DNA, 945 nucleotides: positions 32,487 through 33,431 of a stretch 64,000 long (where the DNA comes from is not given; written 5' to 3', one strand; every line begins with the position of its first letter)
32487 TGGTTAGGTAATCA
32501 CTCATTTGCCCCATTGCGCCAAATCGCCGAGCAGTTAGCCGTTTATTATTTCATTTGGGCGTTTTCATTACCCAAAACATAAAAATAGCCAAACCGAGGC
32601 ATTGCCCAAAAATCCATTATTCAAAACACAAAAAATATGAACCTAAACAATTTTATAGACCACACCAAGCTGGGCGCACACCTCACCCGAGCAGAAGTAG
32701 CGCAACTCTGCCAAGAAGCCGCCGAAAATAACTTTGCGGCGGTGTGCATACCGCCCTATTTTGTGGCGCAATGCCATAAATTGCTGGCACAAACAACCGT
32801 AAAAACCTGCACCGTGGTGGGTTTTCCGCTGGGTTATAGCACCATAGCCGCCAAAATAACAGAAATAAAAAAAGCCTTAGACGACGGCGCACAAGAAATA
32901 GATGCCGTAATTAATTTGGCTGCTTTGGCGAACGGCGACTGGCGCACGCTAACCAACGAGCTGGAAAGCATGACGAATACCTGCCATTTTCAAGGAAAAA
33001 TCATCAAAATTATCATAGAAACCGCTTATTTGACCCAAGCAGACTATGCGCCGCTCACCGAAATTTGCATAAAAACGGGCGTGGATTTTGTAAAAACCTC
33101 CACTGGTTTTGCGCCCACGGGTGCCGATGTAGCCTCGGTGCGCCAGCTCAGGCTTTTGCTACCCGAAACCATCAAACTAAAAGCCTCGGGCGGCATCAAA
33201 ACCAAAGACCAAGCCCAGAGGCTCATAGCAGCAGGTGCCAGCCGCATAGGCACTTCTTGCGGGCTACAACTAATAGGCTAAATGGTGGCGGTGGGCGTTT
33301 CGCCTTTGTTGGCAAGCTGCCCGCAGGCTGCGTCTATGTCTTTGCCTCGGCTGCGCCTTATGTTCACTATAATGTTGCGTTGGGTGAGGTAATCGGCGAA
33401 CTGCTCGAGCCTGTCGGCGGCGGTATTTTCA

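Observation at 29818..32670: R-M cassette inserted with a ~95 bp target duplication that hands a copy of a host promoter to the restriction gene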

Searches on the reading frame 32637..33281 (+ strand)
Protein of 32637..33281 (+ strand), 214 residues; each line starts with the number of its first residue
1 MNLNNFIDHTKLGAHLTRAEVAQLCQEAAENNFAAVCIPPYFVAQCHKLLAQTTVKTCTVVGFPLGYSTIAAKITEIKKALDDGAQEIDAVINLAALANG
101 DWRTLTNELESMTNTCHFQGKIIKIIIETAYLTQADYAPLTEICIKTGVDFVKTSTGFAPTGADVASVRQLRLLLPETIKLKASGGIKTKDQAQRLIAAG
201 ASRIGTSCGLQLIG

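Call 5: search_protein_families(library=pfam, proteins=[window:32637-33281:+], max_evalue=0.01)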
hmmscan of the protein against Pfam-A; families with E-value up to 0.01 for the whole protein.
window:32637-33281:+ (214 aa): 3 families
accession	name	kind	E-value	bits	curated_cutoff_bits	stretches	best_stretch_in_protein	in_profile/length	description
PF01791.15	DeoC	-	1.8e-18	67.4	23.8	1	7-211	6-225/229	DeoC/LacD family aldolase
PF04131.20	NanE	-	0.0054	16.4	27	1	78-204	40-170/192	Putative N-acetylmannosamine-6-phosphate epimerase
PF01180.27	DHO_dh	-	0.0062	16.2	27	0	165-209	227-271/291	Dihydroorotate dehydrogenase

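Call 7: find_encoding_contigs(protein=window:32637-33281:+, flank=6000, max_places=10)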
Protein window:32637-33281:+ (214 aa): 7 contigs read that carry it; 3 places shown.
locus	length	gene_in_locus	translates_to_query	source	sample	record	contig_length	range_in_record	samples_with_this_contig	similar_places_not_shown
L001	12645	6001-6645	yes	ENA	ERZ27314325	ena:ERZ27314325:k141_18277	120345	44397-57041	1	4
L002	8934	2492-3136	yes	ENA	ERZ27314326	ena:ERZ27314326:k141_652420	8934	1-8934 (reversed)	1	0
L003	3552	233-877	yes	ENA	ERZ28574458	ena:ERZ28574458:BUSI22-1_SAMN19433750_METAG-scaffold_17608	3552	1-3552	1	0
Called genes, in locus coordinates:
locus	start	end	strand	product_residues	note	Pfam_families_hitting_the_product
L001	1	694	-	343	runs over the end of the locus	PF01180:DHO_dh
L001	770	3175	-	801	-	PF13620:CarboxypepD_reg, PF13715:CarbopepD_reg_2, PF07715:Plug, PF00593:TonB_dep_Rec_b-barrel, PF14905:OMP_b-brl_3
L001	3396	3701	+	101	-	PF20075:DUF6471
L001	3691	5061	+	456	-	PF00145:DNA_methylase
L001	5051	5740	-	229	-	PF09564:RE_NgoBV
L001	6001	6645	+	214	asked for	PF01791:DeoC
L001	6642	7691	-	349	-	PF21016:RlmN_N, PF04055:Radical_SAM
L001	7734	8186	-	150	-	PF04134:DCC1-like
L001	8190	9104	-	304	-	PF11276:DUF3078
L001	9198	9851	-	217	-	PF05552:MS_channel_1st_1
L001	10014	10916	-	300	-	PF11276:DUF3078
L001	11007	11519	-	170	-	-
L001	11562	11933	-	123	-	PF19588:SxtJ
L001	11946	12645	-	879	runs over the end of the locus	PF01411:tRNA-synt_2c, PF07973:tRNA_SAD, PF02272:DHHA1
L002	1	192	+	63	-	?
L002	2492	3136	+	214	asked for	PF01791:DeoC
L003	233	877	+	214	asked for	PF01791:DeoC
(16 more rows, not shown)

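Call 13: find_homologous_proteins(query=window:32637-33281:+, max_evalue=1e-40)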
Query window:32637-33281:+ (214 aa): 4296 proteins with E <= 1e-40 among 8000 candidates; the best 120 are listed.
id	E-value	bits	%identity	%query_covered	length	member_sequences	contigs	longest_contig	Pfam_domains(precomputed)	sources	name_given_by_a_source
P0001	6.8e-133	458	98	100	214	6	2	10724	PF01791.16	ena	-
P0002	4.5e-92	325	71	97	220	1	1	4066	PF01791.16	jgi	jgi:deoxyribose-phosphate aldolase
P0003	2.3e-66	241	55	99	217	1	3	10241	PF01791.16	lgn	-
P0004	2.9e-66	241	54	99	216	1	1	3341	PF01791.16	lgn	-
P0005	3.9e-66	240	55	100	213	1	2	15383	PF00478.32,PF04131.21,PF01791.16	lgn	-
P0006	5.5e-66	240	54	100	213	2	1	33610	PF01791.16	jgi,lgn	jgi:deoxyribose-phosphate aldolase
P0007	3.6e-65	237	54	100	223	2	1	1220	PF01791.16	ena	-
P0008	5.1e-65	237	54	100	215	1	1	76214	PF01791.16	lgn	-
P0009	5.5e-65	237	54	100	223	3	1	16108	PF01791.16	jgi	jgi:deoxyribose-phosphate aldolase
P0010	7.8e-65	236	54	100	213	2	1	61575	PF00478.32,PF04131.21,PF01791.16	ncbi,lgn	ncbi:MAG: deoxyribose-phosphate aldolase [Chitinophagales bacterium]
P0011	9.0e-65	236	54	100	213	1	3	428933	PF00478.32,PF04131.21,PF01791.16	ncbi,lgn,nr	ncbi:MAG: deoxyribose-phosphate aldolase [Chitinophagales bacterium]|nr:deoxyribose-phosphate aldola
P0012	9.1e-65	236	54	100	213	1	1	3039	PF00478.32,PF04131.21,PF01791.16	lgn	-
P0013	1.5e-64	235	51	100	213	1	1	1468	PF01791.16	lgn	-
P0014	4.5e-64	234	54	100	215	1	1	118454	PF01791.16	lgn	-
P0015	4.7e-64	234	52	100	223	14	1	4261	PF01791.16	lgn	-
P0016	6.8e-64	233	53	99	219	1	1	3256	PF04131.21,PF01791.16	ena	-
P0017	1.2e-63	232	51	100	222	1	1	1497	PF01180.28,PF01791.16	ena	-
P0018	1.3e-63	232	54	100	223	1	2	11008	PF01791.16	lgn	-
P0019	1.4e-63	232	52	100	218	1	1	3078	PF01791.16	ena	-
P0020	2.0e-63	232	53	100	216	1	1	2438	PF01791.16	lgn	-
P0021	2.1e-63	232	53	99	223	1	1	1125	PF01791.16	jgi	jgi:deoxyribose-phosphate aldolase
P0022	2.3e-63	231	51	100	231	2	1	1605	PF01791.16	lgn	-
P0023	2.3e-63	231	52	100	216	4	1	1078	PF01791.16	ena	-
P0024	3.1e-63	231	50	100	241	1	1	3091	PF01791.16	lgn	-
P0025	4.6e-63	230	50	100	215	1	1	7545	PF01791.16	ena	-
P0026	5.5e-63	230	53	100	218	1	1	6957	PF01180.28,PF01791.16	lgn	-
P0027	9.9e-63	229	50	100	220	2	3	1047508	PF01791.16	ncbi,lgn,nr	ncbi:MAG: deoxyribose-phosphate aldolase [Lewinellaceae bacterium]|nr:deoxyribose-phosphate aldolase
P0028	1.0e-62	229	50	100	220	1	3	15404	PF01791.16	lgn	-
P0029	1.2e-62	229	51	100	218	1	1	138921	PF01791.16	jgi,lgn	jgi:deoxyribose-phosphate aldolase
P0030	1.3e-62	229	54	100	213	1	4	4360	PF01791.16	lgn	-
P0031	1.3e-62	229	54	100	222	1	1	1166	PF01180.28,PF01791.16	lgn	-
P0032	1.3e-62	229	50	99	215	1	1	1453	PF01791.16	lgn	-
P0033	1.7e-62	229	50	100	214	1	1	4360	PF01791.16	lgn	-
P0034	2.1e-62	228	52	100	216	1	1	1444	PF01791.16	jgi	jgi:deoxyribose-phosphate aldolase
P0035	2.4e-62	228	51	100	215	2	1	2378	PF01180.28,PF01791.16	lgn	-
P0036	2.7e-62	228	54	97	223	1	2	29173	PF01791.16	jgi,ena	-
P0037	2.8e-62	228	53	99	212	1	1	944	PF00478.32,PF01791.16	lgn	-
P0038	3.1e-62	228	52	100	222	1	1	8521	PF01791.16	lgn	-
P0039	3.5e-62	228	53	99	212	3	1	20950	PF01791.16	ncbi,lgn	ncbi:MAG: deoxyribose-phosphate aldolase [Chitinophagales bacterium]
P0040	4.5e-62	227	49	100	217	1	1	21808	PF01791.16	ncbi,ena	-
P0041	5.0e-62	227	52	99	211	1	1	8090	PF01791.16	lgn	-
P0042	5.5e-62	227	53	100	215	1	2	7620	PF01791.16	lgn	-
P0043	6.6e-62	227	51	99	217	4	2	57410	PF01791.16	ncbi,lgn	-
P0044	7.2e-62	227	53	100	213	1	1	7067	PF01791.16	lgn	-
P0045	8.0e-62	226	53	97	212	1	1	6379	PF00478.32,PF01791.16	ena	-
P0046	8.5e-62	226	53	99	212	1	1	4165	PF01791.16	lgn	-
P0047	8.6e-62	226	49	100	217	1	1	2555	PF01791.16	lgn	-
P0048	1.3e-61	226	50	100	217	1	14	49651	PF01791.16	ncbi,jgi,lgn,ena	jgi:deoxyribose-phosphate aldolase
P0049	1.4e-61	226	50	100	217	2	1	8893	PF01791.16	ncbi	ncbi:MAG: deoxyribose-phosphate aldolase [Bacteroidota bacterium]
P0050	1.7e-61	225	52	100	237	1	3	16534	PF00478.32,PF01791.16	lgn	-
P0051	1.7e-61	225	49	100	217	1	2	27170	PF01791.16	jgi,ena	-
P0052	1.9e-61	225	51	100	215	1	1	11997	PF01791.16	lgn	-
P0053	2.2e-61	225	49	99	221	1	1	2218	PF01791.16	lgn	-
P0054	2.4e-61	225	50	100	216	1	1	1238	PF01791.16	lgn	-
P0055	2.4e-61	225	53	100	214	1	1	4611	PF01791.16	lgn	-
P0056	2.5e-61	225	54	98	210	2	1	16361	PF01791.16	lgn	-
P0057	2.5e-61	225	50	99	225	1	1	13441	PF01791.16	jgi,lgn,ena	-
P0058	2.6e-61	225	50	100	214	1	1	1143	PF00478.32,PF01791.16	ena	-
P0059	3.1e-61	224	49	100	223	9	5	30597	PF01791.16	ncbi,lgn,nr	ncbi:MAG: deoxyribose-phosphate aldolase [Bacteroidia bacterium]|nr:deoxyribose-phosphate aldolase [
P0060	4.0e-61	224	51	99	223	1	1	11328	PF01791.16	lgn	-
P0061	5.1e-61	224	52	100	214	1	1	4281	PF01791.16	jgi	-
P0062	5.9e-61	224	51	99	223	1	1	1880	PF01791.16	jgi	jgi:deoxyribose-phosphate aldolase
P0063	6.0e-61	224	48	100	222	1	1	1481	PF01791.16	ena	-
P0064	6.3e-61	223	52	100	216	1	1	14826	PF01180.28,PF01791.16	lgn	-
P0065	6.5e-61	223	51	100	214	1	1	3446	PF01791.16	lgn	-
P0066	6.6e-61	223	50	100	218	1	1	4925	PF01791.16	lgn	-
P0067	6.6e-61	223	52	100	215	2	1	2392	PF01791.16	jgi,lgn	jgi:deoxyribose-phosphate aldolase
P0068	7.6e-61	223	52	100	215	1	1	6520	PF01791.16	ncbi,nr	ncbi:MAG: deoxyribose-phosphate aldolase [Saprospiraceae bacterium]|nr:deoxyribose-phosphate aldolas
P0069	7.6e-61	223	50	99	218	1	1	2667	PF01791.16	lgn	-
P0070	8.6e-61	223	53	99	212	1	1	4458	PF01791.16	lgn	-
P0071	8.6e-61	223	53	99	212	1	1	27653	PF01791.16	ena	-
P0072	8.7e-61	223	50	99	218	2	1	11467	PF01791.16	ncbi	-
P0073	1.2e-60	223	50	99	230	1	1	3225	PF01791.16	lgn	-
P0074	1.3e-60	222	50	100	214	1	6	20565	PF00478.32,PF01791.16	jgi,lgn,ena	jgi:deoxyribose-phosphate aldolase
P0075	1.5e-60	222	53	97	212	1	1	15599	PF00478.32,PF01791.16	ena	-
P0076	1.5e-60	222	50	100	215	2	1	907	PF01791.16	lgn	-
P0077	1.7e-60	222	52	100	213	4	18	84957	PF01791.16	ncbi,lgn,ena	-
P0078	2.6e-60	221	52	100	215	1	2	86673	PF01791.16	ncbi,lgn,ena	-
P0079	3.8e-60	221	51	100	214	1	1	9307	PF01180.28,PF01791.16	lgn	-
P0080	4.5e-60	221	49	100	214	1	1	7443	PF01791.16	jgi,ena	-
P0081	4.8e-60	221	51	99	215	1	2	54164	PF01791.16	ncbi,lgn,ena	-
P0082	5.0e-60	221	51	100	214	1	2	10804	PF01791.16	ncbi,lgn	-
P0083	5.1e-60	221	50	100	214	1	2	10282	PF00478.32,PF01180.28,PF01791.16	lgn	-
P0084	5.7e-60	220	52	100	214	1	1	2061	PF01791.16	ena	-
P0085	6.1e-60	220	50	99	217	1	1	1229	PF01791.16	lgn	-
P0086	6.9e-60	220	52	100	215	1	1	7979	PF01791.16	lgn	-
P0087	7.8e-60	220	52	100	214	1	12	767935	PF01791.16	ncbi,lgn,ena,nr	ncbi:MAG: deoxyribose-phosphate aldolase [Chitinophagales bacterium]|nr:deoxyribose-phosphate aldola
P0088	8.0e-60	220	47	99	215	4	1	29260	PF01791.16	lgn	-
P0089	8.5e-60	220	50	100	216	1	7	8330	PF01791.16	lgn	-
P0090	8.8e-60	220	49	100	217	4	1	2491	PF01791.16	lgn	-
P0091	8.9e-60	220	49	100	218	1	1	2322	PF01791.16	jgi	jgi:deoxyribose-phosphate aldolase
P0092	9.1e-60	220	52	97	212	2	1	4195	PF01791.16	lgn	-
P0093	1.0e-59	219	50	100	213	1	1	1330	PF01791.16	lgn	-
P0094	1.0e-59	219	48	100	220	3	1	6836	PF01791.16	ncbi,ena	-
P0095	1.1e-59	219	49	100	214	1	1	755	PF01791.16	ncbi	-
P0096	1.3e-59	219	52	100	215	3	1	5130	PF01791.16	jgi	jgi:deoxyribose-phosphate aldolase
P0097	1.3e-59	219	49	100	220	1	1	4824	PF01791.16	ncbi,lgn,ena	-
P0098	1.3e-59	219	52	100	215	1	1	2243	PF01791.16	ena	-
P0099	1.3e-59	219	50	100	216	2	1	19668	PF01136.26,PF01791.16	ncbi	-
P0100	1.4e-59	219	52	100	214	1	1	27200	PF01791.16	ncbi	-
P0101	1.6e-59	219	50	99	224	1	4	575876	PF01791.16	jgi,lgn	-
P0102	1.7e-59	219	48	100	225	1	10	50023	PF01791.16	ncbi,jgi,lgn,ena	ncbi:MAG: deoxyribose-phosphate aldolase [Bacteroidota bacterium]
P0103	1.9e-59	219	50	100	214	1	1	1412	PF01180.28,PF01791.16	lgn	-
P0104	2.0e-59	219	51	99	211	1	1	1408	PF01791.16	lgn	-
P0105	2.3e-59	218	49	100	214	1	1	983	PF01791.16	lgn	-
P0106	2.9e-59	218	53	99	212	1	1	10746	PF04131.21,PF01791.16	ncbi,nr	ncbi:MAG: deoxyribose-phosphate aldolase [Chitinophagales bacterium]|nr:deoxyribose-phosphate aldola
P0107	2.9e-59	218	51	100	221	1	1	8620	PF01180.28,PF01791.16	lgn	-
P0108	3.1e-59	218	50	100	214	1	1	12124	PF01791.16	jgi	jgi:deoxyribose-phosphate aldolase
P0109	3.5e-59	218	51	100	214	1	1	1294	PF01791.16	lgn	-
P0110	3.8e-59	218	47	100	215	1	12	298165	PF01791.16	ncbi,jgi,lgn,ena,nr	ncbi:MAG: deoxyribose-phosphate aldolase [Sphingobacteriales bacterium]|jgi:deoxyribose-phosphate al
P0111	3.9e-59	218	51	100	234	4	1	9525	PF01791.16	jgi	-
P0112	4.0e-59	218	51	99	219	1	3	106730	PF01791.16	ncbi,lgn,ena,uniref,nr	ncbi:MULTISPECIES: deoxyribose-phosphate aldolase [Rufibacter]|uniref:Deoxyribose-phosphate aldolase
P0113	4.0e-59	218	48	100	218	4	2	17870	PF01791.16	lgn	-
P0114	4.3e-59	217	51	100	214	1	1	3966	PF01791.16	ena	-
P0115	5.3e-59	217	46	100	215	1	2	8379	PF01791.16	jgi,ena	jgi:deoxyribose-phosphate aldolase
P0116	5.5e-59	217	52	96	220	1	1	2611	PF01791.16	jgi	jgi:deoxyribose-phosphate aldolase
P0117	5.8e-59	217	51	100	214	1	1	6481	PF01791.16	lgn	-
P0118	5.8e-59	217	49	100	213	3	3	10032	PF01180.28,PF01791.16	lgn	-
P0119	6.1e-59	217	50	100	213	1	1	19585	PF01791.16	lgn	-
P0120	6.3e-59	217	52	100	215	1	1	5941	PF01791.16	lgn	-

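Call 14: find_encoding_contigs(protein=P0001, flank=8000, max_places=10)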
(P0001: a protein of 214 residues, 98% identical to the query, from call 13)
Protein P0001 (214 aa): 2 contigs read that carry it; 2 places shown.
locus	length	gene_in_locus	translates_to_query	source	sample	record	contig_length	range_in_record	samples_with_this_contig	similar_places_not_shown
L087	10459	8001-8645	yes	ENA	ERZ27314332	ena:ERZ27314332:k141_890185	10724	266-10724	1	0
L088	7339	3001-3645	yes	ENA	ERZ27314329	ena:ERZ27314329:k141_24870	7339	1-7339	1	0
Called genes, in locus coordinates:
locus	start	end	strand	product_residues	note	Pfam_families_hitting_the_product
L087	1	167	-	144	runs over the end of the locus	?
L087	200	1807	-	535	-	PF01293:PEPCK_ATP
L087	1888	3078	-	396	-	PF13439:Glyco_transf_4, PF00534:Glycos_transf_1, PF13692:Glyco_trans_1_4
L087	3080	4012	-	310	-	PF05343:Peptidase_M42, PF01546:Peptidase_M20 (weak)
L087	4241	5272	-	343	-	PF01180:DHO_dh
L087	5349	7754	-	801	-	PF13620:CarboxypepD_reg, PF13715:CarbopepD_reg_2, PF07715:Plug, PF00593:TonB_dep_Rec_b-barrel, PF14905:OMP_b-brl_3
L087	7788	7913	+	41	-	-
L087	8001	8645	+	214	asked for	PF01791:DeoC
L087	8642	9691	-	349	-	PF21016:RlmN_N, PF04055:Radical_SAM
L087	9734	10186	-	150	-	PF04134:DCC1-like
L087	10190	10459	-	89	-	?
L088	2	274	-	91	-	?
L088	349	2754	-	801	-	PF13620:CarboxypepD_reg, PF13715:CarbopepD_reg_2, PF07715:Plug, PF00593:TonB_dep_Rec_b-barrel, PF14905:OMP_b-brl_3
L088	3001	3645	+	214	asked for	PF01791:DeoC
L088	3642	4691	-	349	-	PF21016:RlmN_N, PF04055:Radical_SAM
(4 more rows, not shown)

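Call 15: find_encoding_contigs(protein=P0002, flank=8000, max_places=10)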
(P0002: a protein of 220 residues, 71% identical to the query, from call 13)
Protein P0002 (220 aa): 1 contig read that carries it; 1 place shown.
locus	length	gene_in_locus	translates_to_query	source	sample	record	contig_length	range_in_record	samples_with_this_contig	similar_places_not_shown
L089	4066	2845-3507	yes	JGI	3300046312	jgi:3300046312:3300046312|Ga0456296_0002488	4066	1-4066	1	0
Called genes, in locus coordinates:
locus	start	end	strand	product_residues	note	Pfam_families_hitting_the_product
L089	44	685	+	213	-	PF16124:RecQ_Zn_bind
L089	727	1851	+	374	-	-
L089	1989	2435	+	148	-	-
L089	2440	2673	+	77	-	PF09954:DUF2188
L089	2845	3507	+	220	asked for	PF01791:DeoC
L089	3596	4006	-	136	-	PF00230:MIP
